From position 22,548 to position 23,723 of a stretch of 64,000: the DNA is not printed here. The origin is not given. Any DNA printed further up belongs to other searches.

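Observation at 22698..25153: Truncated giant-protein paralog translationally coupled (ATGA overlap) to a four-repeat zinc-ribbon protein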

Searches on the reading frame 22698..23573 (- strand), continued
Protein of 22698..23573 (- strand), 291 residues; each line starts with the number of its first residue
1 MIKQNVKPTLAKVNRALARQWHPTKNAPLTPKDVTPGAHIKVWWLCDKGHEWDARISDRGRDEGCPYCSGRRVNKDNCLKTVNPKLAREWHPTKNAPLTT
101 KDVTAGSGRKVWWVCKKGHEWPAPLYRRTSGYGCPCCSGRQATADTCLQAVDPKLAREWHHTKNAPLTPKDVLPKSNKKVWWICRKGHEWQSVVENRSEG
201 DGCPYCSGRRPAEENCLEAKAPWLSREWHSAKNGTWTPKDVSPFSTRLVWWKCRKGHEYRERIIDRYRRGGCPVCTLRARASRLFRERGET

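Call 52: search_protein_families(library=pfam, proteins=[L098:4212-6815:+, L014:9998-12931:+, L021:9971-14035:+, L017:9965-12469:+, L092:5868-7406:+, L092:7394-8272:+, L009:4943-6001:+], max_evalue=0.01)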
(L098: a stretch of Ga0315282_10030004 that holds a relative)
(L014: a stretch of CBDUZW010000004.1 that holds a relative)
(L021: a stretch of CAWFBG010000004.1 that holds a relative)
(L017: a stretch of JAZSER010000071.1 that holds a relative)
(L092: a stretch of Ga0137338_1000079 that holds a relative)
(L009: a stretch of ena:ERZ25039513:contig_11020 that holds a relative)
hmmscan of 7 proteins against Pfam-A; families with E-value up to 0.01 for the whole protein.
L098:4212-6815:+ (868 aa): 3 families
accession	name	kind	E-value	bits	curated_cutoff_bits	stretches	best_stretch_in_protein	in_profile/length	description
PF14311.12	DUF4379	-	2.9e-229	742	24.5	10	248-302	1-56/56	Probable Treble clef zinc finger domain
PF22152.1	Permu_RdRp_palm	-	9.8e-23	81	27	0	564-600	47-83/357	Permutotetravirus RNA-dependent RNA polymerase palm domain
PF18741.7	MTES_1575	-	0.0098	16.4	38.2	0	389-447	15-79/96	REase_MTES_1575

L014:9998-12931:+ (978 aa): 5 families
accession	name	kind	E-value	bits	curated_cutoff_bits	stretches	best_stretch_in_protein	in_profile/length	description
PF14311.12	DUF4379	-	5.3e-247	798.8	24.5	12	849-902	1-55/56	Probable Treble clef zinc finger domain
PF22152.1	Permu_RdRp_palm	-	1.5e-06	27.7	27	0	822-852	53-83/357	Permutotetravirus RNA-dependent RNA polymerase palm domain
PF12191.14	stn_TNFRSF12A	-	5.5e-06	27.2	24.9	0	667-760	35-126/129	Tumour necrosis factor receptor stn_TNFRSF12A_TNFR domain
PF22799.2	PIR1-like_C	-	5.3e-05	24.3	27.6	0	30-61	43-71/74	Cell wall mannoprotein PIR1-like, C-terminal domain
PF18741.7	MTES_1575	-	0.00079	19.9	38.2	1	436-488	21-79/96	REase_MTES_1575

L021:9971-14035:+ (1355 aa): 9 families
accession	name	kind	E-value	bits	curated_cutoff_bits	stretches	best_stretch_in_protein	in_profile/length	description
PF14311.12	DUF4379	-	2.4e-149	486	24.5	7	371-425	1-56/56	Probable Treble clef zinc finger domain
PF05148.21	Methyltransf_8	-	1.2e-47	163.1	27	1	1156-1344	8-199/219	Hypothetical methyltransferase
PF04851.21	ResIII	-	3.4e-11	43.7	22.5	1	718-867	21-162/164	Type III restriction enzyme, res subunit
PF00271.37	Helicase_C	-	2.4e-07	31.4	23.5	1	962-1059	11-110/110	Helicase conserved C-terminal domain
PF08241.18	Methyltransf_11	-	8.2e-06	26.8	21.2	1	1225-1302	2-94/95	Methyltransferase domain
PF00270.35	DEAD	-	3.4e-05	24.1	26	1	727-871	21-163/167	DEAD/DEAH box helicase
PF22799.2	PIR1-like_C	-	0.00038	21.6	27.6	0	234-281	32-71/74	Cell wall mannoprotein PIR1-like, C-terminal domain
PF00176.29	SNF2-rel_dom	-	0.0024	17.5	24.9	1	748-882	53-178/290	SNF2-related domain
PF13649.12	Methyltransf_25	-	0.0067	17.5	27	0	1225-1299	3-97/97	Methyltransferase domain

L017:9965-12469:+ (835 aa): 5 families
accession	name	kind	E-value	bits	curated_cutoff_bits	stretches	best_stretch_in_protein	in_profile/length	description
PF14311.12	DUF4379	-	1.6e-213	691.6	24.5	10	156-210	1-56/56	Probable Treble clef zinc finger domain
PF22799.2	PIR1-like_C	-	7.9e-09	36.6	27.6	0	19-64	34-71/74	Cell wall mannoprotein PIR1-like, C-terminal domain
PF20173.3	ZnF_RZ-type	-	0.0002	21.4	27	0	38-68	7-38/54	RZ type zinc finger domain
PF18741.7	MTES_1575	-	0.0011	19.4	38.2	1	361-427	6-78/96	REase_MTES_1575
PF21817.3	CapR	-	0.0099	16.5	24.2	0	316-348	26-67/67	CapR homology domain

L092:5868-7406:+ (513 aa): 5 families
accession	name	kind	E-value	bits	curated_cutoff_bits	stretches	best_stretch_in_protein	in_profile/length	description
PF07705.17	CARDB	-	4.7e-25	88.2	22.7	2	405-508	2-99/101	CARDB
PF13243.12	SQHop_cyclase_C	-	3.8e-19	69.3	26.1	2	135-278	139-291/319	Squalene-hopene cyclase C-terminal domain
PF00432.27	Prenyltrans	-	1.1e-13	51.8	26.5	2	103-231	45-172/304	Prenyltransferase alpha-alpha toroid domain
PF13249.12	SQHop_cyclase_N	-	2.3e-11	43.8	26.2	1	113-190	4-79/291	Squalene-hopene cyclase N-terminal domain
PF07678.20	TED_complement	-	7.7e-11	42.1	22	1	156-230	63-137/312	A-macroglobulin TED domain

L092:7394-8272:+ (293 aa): 4 families
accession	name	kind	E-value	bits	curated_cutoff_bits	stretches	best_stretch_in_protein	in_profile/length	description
PF14311.12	DUF4379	-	2.6e-73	242.6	24.5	4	86-140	1-56/56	Probable Treble clef zinc finger domain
PF22152.1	Permu_RdRp_palm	-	2.9e-06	26.8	27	0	122-158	47-83/357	Permutotetravirus RNA-dependent RNA polymerase palm domain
PF22799.2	PIR1-like_C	-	0.00015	22.8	27.6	0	174-203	44-71/74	Cell wall mannoprotein PIR1-like, C-terminal domain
PF00226.36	DnaJ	-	0.0058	17.1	27.8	0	84-96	22-34/63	DnaJ domain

L009:4943-6001:+ (353 aa): 1 family
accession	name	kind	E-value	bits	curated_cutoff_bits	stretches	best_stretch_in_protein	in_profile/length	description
PF18780.6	HNH_repeat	-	4e-30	104.3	26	3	67-118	2-52/54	Homing endonuclease associated repeat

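Call 54: predict_structure(alignment_id=A2)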
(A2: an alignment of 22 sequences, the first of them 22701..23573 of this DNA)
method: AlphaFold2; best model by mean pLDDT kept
length: 291 residues; sequences in the alignment: 22
mean_pLDDT: 94.0   pTM: 0.70
mean pLDDT of the five models: 94.0, 92.3, 89.4, 89.1, 88.9
residues with pLDDT >= 90: 258; 70-90: 28; 50-70: 4; < 50: 1
segments of 3 or more residues with pLDDT < 50: none
pLDDT, mean of each block of 10 residues (from residue 1): 81 94 96 93 95 92 87 95 97 98 96 97 97 94 96 98 98 97 97 97 93 95 97 97 96 97 94 90 74 49
secondary structure, 60 per line:
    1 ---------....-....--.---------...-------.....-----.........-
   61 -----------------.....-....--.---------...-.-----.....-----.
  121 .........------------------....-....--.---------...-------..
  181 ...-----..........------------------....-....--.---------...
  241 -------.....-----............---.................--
elements in order: H10-13 H15-18 E41-45 E51-55 H56-59 H79-82 H84-87 E110-114 E120-124 H125-129 H148-151 H153-156 E179-183 E189-193 H194-198 H217-220 H222-225 E248-252 E258-262 H263-269 H273-289

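Call 56: fold_search(model_id=the predicted structure, library=pdb)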
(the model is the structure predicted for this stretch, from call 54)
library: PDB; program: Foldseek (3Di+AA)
matches with E <= 10: 403; with E <= 0.001: 8
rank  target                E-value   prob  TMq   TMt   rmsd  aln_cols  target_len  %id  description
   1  6yxx_E2               1.1e-13  1.00  0.35  0.29  24.8       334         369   22  State A of the Trypanosoma brucei mitoribosomal large subunit assembly intermediate (released 2020-10-14)
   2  7pub_DS               3.5e-06  1.00  0.24  0.28  10.5       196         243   17  Late assembly intermediate of the Trypanosoma brucei mitoribosomal small subunit (released 2022-05-04)
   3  7aor_at               5.2e-06  1.00  0.24  0.28   9.3       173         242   20  mt-SSU from Trypanosoma cruzi in complex with mt-IF-3. (released 2021-04-28)
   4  6hiw_DS               1.0e-05  1.00  0.24  0.28  10.6       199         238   16  Cryo-EM structure of the Trypanosoma brucei mitochondrial ribosome - This entry contains the complete small mitoribos (released 2018-09-26)
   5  7pua_Fd               2.0e-05  1.00  0.23  0.67   6.8        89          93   28  Middle assembly intermediate of the Trypanosoma brucei mitoribosomal small subunit (released 2022-03-02)
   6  6sga_Fd               2.4e-05  1.00  0.24  0.69   5.8       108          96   23  Body domain of the mt-SSU assemblosome from Trypanosoma brucei (released 2019-09-18)
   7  7ane_at               5.4e-05  1.00  0.17  0.24   9.9       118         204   19  Leishmania Major mitochondrial ribosome (released 2021-06-23)
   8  9hny_Fd               1.5e-04  1.00  0.23  0.69   5.7       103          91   20  Mitoribosomal small subunit in complex with Mettl15 and Mettl17 (released 2025-03-26)
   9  2z2o_C                2.0e-02  0.06  0.08  0.08  23.1       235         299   11  Crystal Structure of apo virginiamycin B lyase from Staphylococcus aureus (released 2007-06-19)
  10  2z2n                  2.1e-02  0.06  0.08  0.08  22.9       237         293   10  Crystal Structure of selenomethionine substituted virginiamycin B lyase from Staphylococcus aureus (released 2007-06-19)
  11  2z2o_A                8.1e-02  0.04  0.08  0.08  23.1       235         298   11  Crystal Structure of apo virginiamycin B lyase from Staphylococcus aureus (released 2007-06-19)
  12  3p37_C                1.2e-01  0.07  0.08  0.10  19.7       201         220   10  Polo-like kinase I Polo-box domain in complex with FDPPLHSpTA phosphopeptide from PBIP1 (released 2011-04-27)
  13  2ojx_A                2.4e-01  0.10  0.10  0.13  14.2       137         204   17  Molecular and structural basis of polo-like kinase 1 substrate recognition: Implications in centrosomal localization (released 2007-02-13)
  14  3p35_A                2.7e-01  0.09  0.09  0.12  15.6       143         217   15  Polo-like kinase I Polo-box domain in complex with MQSpSPL phosphopeptide (released 2011-04-27)
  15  4hco_B                2.9e-01  0.05  0.08  0.10  18.5       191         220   12  Human Plk1-PBD in complex with Thymoquinone at the phophopeptide binding site (released 2012-10-10)
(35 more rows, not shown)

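Call 59: search_protein_families(library=pfam, proteins=[L011:8359-9846:+, L011:11315-12253:+, L011:6369-7538:+, L096:4972-5781:+, L096:2855-4900:+, L095:4624-5583:+, L095:156-3041:+, L124:1650-2027:+, L124:1117-1614:+, L094:785-2035:+], max_evalue=0.001)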
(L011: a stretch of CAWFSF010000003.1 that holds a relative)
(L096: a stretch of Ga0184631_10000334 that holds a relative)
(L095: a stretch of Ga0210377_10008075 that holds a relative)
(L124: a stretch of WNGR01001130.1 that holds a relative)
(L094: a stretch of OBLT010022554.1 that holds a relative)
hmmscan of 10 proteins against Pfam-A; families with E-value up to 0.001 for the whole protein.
L011:8359-9846:+ (496 aa): 5 families
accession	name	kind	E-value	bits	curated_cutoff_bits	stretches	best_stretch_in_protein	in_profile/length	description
PF01593.30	Amino_oxidase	-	3.4e-54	185.2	19.8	1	20-485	1-441/443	Flavin containing amine oxidoreductase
PF13450.12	NAD_binding_8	-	7.5e-12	45.8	21.9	1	15-86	1-68/68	NAD(P)-binding Rossmann-like domain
PF01266.30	DAO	-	4e-06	27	27.9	1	12-51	1-35/353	FAD dependent oxidoreductase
PF06100.17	MCRA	-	3.2e-05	23.4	23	1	11-85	2-75/495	MCRA family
PF07992.20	Pyr_redox_2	-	0.00045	20.2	26.1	0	11-40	143-167/291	Pyridine nucleotide-disulphide oxidoreductase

L011:11315-12253:+ (313 aa): 2 families
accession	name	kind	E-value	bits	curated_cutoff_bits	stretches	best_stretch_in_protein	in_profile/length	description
PF18780.6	HNH_repeat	-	4e-31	107.6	26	2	76-115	10-50/54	Homing endonuclease associated repeat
PF04539.22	Sigma70_r3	-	0.00063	20.2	25.3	0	18-35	11-28/78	Sigma-70 region 3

L011:6369-7538:+ (390 aa): 2 families
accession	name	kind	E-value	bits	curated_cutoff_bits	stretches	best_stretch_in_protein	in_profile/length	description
PF13784.11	Fic_N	-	4.8e-26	91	26.7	1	44-130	2-81/82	Fic/DOC family N-terminal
PF02661.23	Fic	-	6.2e-21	75.5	24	1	138-243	2-93/93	Fic/DOC family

L096:4972-5781:+ (270 aa): 1 family
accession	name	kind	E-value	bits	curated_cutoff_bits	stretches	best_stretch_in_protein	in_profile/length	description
PF00211.25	Guanylate_cyc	-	2.2e-07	31.1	21.9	1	41-164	8-136/183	Adenylate and Guanylate cyclase catalytic domain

L096:2855-4900:+ (682 aa): 3 families
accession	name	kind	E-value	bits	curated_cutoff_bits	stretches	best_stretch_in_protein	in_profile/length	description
PF01555.25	N6_N4_Mtase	-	3.4e-49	168.2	26.7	1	92-379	1-218/221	DNA methylase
PF00730.31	HhH-GPD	-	3.2e-08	34.3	26.2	1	517-655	3-104/108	HhH-GPD superfamily base excision DNA repair protein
PF03602.21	Cons_hypoth95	-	0.00013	22.2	24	0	343-383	42-83/182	Conserved hypothetical protein 95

L095:4624-5583:+ (320 aa): 1 family
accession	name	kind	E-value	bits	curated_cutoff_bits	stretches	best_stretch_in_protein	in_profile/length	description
PF18899.5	DUF5655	-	3e-10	40.6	24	1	200-272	2-74/109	Domain of unknown function (DUF5655)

L095:156-3041:+ (962 aa): 6 families
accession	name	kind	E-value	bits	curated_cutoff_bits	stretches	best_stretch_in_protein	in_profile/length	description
PF07669.17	Eco57I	-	5.7e-44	150.7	25.3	1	392-613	1-171/171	Eco57I restriction-modification methylase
PF12950.13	TaqI_C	-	5.7e-16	59.3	26.5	1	731-875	1-105/118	TaqI-like C-terminal specificity domain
PF02384.22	N6_Mtase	-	5.6e-12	46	20.4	1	290-418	20-104/311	N-6 DNA Methylase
PF20473.4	MmeI_Mtase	-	8.7e-12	45.2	27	1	323-535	16-149/259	MmeI, DNA-methyltransferase domain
PF04313.20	HSDR_N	-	0.00029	21.2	25.1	1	9-73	124-194/198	Type I restriction enzyme R protein N terminus (HSDR_N)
PF20466.3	MmeI_TRD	-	0.00035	20.4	27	0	832-872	148-188/207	MmeI, target recognition domain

L124:1650-2027:+ (126 aa): 0 families

L124:1117-1614:+ (166 aa): 0 families

L094:785-2035:+ (417 aa): 1 family
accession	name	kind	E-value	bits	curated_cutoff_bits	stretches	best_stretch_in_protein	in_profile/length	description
PF13646.12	HEAT_2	-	1.5e-06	28.8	27.7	0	155-232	3-82/88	HEAT repeats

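Call 78: find_related_loci(query=window:22701-23573:-, collection=viral_contigs, flank=5000)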
Query window:22701-23573:- (291 aa) in viral_contigs; peptide patterns used: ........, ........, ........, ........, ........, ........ (x = any residue, [..] = any of these).
21 stretches matched a pattern; 19 encode a relative of the query (tblastn E <= 1e-3); 18 distinct loci.
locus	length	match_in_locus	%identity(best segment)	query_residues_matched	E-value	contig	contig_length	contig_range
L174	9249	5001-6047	47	3-276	1e-85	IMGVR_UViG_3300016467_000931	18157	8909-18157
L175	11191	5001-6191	48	9-276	1e-83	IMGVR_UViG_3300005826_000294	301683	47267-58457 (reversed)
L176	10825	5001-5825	41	2-276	8e-69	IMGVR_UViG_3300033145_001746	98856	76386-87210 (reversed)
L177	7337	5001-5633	52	6-278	3e-62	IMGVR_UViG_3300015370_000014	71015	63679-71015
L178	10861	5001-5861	41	7-276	4e-61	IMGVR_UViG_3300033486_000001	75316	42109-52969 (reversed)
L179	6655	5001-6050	40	3-290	3e-59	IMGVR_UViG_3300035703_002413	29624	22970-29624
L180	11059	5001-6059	41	2-276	3e-57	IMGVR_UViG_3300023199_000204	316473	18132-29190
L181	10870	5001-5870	42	9-276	1e-54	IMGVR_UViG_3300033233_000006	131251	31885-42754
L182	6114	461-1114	45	6-288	6e-54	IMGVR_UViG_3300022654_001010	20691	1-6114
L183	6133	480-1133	45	6-288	6e-54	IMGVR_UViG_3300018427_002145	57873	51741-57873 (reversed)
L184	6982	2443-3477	35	6-280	2e-49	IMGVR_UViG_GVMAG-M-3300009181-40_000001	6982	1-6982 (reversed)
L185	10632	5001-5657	46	10-289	5e-46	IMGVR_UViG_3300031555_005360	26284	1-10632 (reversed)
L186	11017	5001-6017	33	9-276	1e-44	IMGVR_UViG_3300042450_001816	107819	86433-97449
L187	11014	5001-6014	33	10-279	2e-42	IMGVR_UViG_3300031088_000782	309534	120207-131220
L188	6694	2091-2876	39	17-276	4e-42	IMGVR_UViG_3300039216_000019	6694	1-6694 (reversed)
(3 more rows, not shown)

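Call 81: find_encoding_contigs(protein=P0024, flank=7000, max_places=2)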
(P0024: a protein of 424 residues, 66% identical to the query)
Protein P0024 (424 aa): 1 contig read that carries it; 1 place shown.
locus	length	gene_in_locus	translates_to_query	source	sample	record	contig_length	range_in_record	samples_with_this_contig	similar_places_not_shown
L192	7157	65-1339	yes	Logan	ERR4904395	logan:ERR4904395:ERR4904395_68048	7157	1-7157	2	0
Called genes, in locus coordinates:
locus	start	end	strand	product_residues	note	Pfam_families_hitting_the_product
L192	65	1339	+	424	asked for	PF14311:DUF4379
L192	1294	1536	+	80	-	-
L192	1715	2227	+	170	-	-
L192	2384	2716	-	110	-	PF13560:HTH_31, PF12844:HTH_19, PF01381:HTH_3, PF13443:HTH_26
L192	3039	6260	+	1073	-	PF01841:Transglut_core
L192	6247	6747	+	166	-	-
